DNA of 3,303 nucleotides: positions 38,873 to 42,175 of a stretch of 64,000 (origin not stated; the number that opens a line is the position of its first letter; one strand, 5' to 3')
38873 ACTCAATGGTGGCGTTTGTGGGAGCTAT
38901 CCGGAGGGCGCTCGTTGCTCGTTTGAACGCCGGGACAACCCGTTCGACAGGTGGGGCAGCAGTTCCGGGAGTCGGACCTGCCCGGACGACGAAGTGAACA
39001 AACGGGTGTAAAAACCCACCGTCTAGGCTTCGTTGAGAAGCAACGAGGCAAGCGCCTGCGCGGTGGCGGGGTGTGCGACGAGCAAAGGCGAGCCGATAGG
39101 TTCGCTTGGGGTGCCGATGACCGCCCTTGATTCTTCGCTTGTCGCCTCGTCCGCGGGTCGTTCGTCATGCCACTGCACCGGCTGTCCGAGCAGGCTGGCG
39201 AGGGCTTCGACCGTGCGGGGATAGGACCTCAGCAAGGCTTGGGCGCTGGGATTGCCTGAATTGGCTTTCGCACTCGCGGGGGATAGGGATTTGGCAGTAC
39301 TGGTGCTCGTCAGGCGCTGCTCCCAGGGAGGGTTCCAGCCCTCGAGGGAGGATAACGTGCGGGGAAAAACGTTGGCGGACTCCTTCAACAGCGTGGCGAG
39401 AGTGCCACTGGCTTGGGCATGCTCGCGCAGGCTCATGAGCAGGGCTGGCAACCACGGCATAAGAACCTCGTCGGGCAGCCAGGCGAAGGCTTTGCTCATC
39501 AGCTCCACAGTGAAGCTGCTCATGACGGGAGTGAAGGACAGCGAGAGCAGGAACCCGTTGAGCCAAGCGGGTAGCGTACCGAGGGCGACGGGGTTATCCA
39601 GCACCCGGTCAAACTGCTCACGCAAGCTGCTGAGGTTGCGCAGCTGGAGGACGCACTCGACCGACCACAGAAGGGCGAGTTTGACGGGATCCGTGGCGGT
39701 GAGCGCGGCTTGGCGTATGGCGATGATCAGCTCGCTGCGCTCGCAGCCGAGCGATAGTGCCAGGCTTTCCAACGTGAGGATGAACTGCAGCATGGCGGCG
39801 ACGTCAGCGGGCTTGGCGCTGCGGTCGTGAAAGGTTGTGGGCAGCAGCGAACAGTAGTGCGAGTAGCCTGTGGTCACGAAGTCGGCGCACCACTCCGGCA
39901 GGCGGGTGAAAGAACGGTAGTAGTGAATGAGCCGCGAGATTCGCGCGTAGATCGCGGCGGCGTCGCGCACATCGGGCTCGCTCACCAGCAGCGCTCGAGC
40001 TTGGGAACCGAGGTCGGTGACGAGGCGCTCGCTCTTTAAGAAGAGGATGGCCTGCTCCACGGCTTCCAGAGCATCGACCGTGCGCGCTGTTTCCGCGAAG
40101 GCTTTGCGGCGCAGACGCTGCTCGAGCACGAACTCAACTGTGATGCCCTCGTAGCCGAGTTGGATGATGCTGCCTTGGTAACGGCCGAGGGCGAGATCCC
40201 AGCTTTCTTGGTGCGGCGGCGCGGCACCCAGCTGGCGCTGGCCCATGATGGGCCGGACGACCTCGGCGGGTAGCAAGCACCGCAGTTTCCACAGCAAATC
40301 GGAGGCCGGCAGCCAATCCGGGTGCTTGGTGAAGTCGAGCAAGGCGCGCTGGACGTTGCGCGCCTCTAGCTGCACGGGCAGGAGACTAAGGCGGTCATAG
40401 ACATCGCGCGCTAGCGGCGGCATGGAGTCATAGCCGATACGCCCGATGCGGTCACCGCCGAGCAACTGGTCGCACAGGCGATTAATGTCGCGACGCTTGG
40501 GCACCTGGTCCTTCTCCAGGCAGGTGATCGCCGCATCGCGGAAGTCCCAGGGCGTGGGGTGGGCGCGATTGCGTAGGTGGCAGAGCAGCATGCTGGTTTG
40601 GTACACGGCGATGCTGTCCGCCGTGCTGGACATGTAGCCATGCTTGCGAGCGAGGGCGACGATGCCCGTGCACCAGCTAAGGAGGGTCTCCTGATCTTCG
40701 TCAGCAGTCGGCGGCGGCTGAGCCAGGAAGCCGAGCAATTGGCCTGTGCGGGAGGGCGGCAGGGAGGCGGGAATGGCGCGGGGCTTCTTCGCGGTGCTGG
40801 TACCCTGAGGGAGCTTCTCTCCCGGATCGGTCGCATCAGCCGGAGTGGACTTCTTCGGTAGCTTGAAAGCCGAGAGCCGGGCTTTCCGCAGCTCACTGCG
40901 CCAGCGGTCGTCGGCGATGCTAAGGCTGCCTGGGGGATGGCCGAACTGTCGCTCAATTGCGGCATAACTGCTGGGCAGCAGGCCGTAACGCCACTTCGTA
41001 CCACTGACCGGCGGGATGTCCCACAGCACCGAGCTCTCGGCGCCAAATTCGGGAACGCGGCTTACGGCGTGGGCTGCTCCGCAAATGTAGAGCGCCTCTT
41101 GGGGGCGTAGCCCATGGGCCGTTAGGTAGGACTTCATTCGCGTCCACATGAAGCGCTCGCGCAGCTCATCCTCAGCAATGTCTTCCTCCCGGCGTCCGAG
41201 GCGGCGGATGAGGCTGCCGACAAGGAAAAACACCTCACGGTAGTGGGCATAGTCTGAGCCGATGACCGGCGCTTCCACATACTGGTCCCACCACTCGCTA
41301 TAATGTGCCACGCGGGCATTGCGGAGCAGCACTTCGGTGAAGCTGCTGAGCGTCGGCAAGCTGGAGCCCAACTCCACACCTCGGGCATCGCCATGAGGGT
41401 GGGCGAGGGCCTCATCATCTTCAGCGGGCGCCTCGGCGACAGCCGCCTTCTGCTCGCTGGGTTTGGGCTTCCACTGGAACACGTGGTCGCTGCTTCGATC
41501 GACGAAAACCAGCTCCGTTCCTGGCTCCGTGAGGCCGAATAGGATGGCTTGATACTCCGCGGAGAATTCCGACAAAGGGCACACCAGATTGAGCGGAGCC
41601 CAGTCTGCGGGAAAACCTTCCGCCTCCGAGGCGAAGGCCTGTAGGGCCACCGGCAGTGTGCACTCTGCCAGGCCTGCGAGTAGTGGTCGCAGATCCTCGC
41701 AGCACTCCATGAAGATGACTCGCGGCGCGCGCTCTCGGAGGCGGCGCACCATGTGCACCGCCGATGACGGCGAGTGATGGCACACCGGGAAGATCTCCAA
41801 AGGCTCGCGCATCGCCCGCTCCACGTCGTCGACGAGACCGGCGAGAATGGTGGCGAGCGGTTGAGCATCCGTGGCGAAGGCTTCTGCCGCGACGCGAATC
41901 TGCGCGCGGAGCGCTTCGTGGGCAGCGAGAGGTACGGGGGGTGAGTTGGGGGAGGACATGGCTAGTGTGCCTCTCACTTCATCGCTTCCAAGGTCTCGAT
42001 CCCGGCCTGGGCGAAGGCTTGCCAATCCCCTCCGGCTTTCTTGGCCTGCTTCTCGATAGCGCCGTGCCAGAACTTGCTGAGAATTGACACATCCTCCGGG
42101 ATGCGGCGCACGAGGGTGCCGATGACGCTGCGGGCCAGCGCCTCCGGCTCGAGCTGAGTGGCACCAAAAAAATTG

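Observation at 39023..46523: Five-gene SWIM-like / unknown / VWA / MoxR-AAA+ / DUF5682-like operon (YehLMPQ-like): best candidate for an uncharacterised system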

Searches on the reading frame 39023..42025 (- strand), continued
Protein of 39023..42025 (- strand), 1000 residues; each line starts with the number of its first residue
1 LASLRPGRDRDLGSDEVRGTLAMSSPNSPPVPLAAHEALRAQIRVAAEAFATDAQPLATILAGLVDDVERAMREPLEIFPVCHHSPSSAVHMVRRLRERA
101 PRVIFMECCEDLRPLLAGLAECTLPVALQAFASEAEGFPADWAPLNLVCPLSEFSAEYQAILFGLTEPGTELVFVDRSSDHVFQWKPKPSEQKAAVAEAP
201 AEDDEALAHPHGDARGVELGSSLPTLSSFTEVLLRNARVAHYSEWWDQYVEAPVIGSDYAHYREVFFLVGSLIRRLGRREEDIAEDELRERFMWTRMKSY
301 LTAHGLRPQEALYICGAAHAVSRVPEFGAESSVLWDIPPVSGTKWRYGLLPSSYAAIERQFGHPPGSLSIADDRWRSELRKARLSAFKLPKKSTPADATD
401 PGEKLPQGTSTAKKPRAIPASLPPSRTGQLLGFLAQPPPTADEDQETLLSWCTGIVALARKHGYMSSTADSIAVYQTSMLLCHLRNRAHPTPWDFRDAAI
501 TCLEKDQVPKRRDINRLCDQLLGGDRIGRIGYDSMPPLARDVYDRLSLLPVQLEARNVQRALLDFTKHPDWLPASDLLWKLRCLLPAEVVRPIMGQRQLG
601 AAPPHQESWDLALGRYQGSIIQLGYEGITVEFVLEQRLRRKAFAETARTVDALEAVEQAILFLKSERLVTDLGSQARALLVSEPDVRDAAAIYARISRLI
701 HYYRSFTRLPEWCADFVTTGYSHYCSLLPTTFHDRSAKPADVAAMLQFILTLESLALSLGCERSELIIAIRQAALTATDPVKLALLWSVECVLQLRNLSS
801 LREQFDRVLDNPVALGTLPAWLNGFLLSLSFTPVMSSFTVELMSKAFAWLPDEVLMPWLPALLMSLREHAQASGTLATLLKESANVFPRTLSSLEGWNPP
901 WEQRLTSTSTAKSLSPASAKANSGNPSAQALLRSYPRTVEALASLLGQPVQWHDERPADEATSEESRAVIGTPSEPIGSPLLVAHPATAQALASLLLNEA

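Call 93: search_dna_similar(query=window:39023-41959:-, collection=plasmids, mode=protein, max_rows=15)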
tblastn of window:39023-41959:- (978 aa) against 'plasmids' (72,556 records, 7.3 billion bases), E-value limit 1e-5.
Records with a match: 6; places in all: 6; records where one place covers at least 80% of the query: 6.
Best place of each record, by identity: <60% 6.
By first word of the organism name: Embleya 2; Streptomyces 2; Nonomuraea 1; Fulvitalea 1.
By predicted mobility (MOB-suite, as given by PLSDB): non-mobilizable 5; mobilizable 1.
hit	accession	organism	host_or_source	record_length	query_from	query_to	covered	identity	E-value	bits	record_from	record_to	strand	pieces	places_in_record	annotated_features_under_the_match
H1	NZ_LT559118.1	Nonomuraea gerenzanensis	-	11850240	8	955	97%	49.4%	0e+0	854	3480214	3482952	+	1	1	none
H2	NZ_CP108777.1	Embleya sp. NBC_00896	-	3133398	15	974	98%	47.8%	0e+0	844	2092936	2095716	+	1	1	none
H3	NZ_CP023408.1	Streptomyces fungicidicus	Pig,cell culture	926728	6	974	99%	46.6%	0e+0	803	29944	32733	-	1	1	DUF5682 family protein | AAA family ATPase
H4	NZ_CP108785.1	Embleya sp. NBC_00888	-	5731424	12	974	98%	46.8%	0e+0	810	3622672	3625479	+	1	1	none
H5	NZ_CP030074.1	Streptomyces cadmiisoli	Whole organism,soil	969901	1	896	92%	48.4%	0e+0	816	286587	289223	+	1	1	none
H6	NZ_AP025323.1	Fulvitalea axinellae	-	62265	15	975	98%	45.0%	0e+0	864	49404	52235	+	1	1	DUF5682 family protein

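Call 94: search_dna_similar(query=window:39023-41959:-, collection=phages, mode=protein, max_rows=10)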
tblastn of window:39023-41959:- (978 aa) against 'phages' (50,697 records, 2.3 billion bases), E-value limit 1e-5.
No match.

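Call 95: find_related_loci(query=A3, collection=viral_contigs, flank=8000)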
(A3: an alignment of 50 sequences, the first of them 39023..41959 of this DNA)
Query A3 (978 aa) in viral_contigs; peptide patterns used: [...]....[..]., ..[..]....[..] (x = any residue, [..] = any of these).
63 stretches matched a pattern, but none encodes a relative of the query by tblastn (E <= 1e-3).

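Call 97: get_annotated_region(hit=H6, flank=12000)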
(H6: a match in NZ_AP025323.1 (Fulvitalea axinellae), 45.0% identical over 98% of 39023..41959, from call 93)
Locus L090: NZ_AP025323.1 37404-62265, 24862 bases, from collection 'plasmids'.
description: Fulvitalea axinellae strain DSM 100852 plasmid pFA9, complete sequence
organism: Fulvitalea axinellae (NCBI taxid 1182444)
taxonomy: Bacteria; Bacteroidota; Cytophagia; Cytophagales; Persicobacteraceae; Fulvitalea; Fulvitalea axinellae
host: -; source: -; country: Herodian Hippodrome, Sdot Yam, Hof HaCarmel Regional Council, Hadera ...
typing (MOB-suite, as given by PLSDB): non-mobilizable
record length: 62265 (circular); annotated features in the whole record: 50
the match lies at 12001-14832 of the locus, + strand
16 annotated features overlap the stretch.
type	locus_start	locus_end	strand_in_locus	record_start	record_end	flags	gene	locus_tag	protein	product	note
CDS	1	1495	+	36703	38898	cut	-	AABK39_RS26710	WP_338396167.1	outer membrane beta-barrel protein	-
CDS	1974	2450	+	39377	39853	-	-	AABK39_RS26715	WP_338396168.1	MarR family transcriptional regulator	GO:0006355 - regulation of DNA-templated transcription [Evidence IEA]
CDS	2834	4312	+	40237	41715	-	-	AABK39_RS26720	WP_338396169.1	KamA family radical SAM protein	GO:0008152 - metabolic process [Evidence IEA]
CDS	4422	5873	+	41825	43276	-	-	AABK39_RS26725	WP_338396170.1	sodium:solute symporter family protein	-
CDS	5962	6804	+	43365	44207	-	ablB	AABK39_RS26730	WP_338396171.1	putative beta-lysine N-acetyltransferase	-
CDS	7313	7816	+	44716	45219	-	-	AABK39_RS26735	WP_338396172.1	hypothetical protein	-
CDS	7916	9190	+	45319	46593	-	-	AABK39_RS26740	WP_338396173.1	hypothetical protein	-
CDS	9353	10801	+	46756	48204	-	-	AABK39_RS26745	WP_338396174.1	VWA domain-containing protein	-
CDS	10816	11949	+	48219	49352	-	-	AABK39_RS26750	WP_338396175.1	AAA family ATPase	-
CDS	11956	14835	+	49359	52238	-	-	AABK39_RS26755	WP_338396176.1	DUF5682 family protein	-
CDS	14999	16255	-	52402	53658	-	-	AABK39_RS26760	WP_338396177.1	hypothetical protein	-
CDS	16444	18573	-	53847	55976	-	-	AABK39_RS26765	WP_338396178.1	AAA family ATPase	-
CDS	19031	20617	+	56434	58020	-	-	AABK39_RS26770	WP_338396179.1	class I SAM-dependent DNA methyltransferase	-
CDS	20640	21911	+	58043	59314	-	-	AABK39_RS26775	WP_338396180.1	restriction endonuclease subunit S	GO:0006304 - DNA modification [Evidence IEA]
CDS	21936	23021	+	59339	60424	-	-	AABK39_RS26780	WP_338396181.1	AAA family ATPase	-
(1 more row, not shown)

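Call 128: search_protein_families(library=phrogs, proteins=[window:39023-41959:-], max_evalue=0.001)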
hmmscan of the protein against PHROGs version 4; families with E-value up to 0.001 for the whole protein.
window:39023-41959:- (978 aa): 1 family
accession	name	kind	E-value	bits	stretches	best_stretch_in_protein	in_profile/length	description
phrog_30700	-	unknown function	0.00037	20.5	0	50-139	1-87/509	-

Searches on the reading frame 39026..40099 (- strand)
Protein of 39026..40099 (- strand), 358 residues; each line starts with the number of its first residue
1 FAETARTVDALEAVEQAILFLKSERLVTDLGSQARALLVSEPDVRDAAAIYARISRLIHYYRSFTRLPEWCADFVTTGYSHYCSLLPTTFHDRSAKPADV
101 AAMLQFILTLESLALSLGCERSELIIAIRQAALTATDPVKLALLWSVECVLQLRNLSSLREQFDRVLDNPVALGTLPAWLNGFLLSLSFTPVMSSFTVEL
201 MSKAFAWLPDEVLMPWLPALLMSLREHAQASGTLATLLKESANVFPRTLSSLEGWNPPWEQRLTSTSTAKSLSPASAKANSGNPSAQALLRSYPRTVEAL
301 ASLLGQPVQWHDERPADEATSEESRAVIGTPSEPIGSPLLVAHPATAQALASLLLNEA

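Call 32: search_protein_families(library=pfam, proteins=[window:39026-40099:-], max_evalue=10)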
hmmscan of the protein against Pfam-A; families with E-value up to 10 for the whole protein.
window:39026-40099:- (358 aa): 0 families

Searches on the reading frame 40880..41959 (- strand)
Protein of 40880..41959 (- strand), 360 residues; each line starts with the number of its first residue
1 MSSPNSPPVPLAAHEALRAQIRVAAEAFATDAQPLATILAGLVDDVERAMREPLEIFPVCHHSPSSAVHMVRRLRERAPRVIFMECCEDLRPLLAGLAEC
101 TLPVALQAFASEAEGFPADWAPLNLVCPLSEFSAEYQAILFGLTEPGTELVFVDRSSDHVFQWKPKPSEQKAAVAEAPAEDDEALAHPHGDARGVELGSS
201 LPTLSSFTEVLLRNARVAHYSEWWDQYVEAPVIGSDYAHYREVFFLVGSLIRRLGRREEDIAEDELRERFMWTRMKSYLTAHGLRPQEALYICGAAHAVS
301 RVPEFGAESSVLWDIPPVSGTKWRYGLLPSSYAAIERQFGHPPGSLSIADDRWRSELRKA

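Call 32: search_protein_families(library=pfam, proteins=[window:40960-41830:-], max_evalue=10)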
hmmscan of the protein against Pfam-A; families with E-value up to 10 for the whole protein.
window:40960-41830:- (290 aa): 1 family
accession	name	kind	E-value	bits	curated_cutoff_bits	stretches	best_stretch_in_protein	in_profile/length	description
PF18934.5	DUF5682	-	5.7e-15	55.2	26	1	30-256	4-203/727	Family of unknown function (DUF5682)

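Call 66: search_protein_families(library=pfam, alignment_id=A5, max_evalue=10)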
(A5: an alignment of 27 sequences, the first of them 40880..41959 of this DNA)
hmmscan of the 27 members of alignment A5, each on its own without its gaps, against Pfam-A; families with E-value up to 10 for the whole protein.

A. member 1, window:40880-41959:- (360 aa): 1 family
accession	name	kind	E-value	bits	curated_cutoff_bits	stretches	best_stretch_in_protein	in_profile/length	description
PF18934.5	DUF5682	-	1.5e-15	57.1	26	1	73-353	4-253/727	Family of unknown function (DUF5682)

B. families by the number of members that match (of 27 scanned): 7 families
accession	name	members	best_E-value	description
PF18934.5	DUF5682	21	4.2e-63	Family of unknown function (DUF5682)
PF18448.7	CBM46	1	0.0062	Carbohydrate binding domain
PF08336.16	P4Ha_N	1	0.0095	Prolyl 4-Hydroxylase alpha-subunit, N-terminal region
PF08279.18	HTH_11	1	0.019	HTH domain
PF04355.18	BamE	1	0.17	Outer membrane protein assembly factor BamE domain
PF12448.13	Milton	1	0.21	Kinesin associated protein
PF18353.6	PG_isomerase_N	1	0.22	Phosphoglucose isomerase N-terminal domain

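Call 67: search_solved_structures(query=A5, max_evalue=10)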
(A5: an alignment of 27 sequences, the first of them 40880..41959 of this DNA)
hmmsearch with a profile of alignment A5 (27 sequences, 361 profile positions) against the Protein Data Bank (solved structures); distinct sequences matched with E-value up to 10: 1.
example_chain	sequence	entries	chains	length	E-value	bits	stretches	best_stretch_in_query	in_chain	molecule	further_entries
9rdc_C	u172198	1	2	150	0.97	11.5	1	39-72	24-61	Target of myb protein 1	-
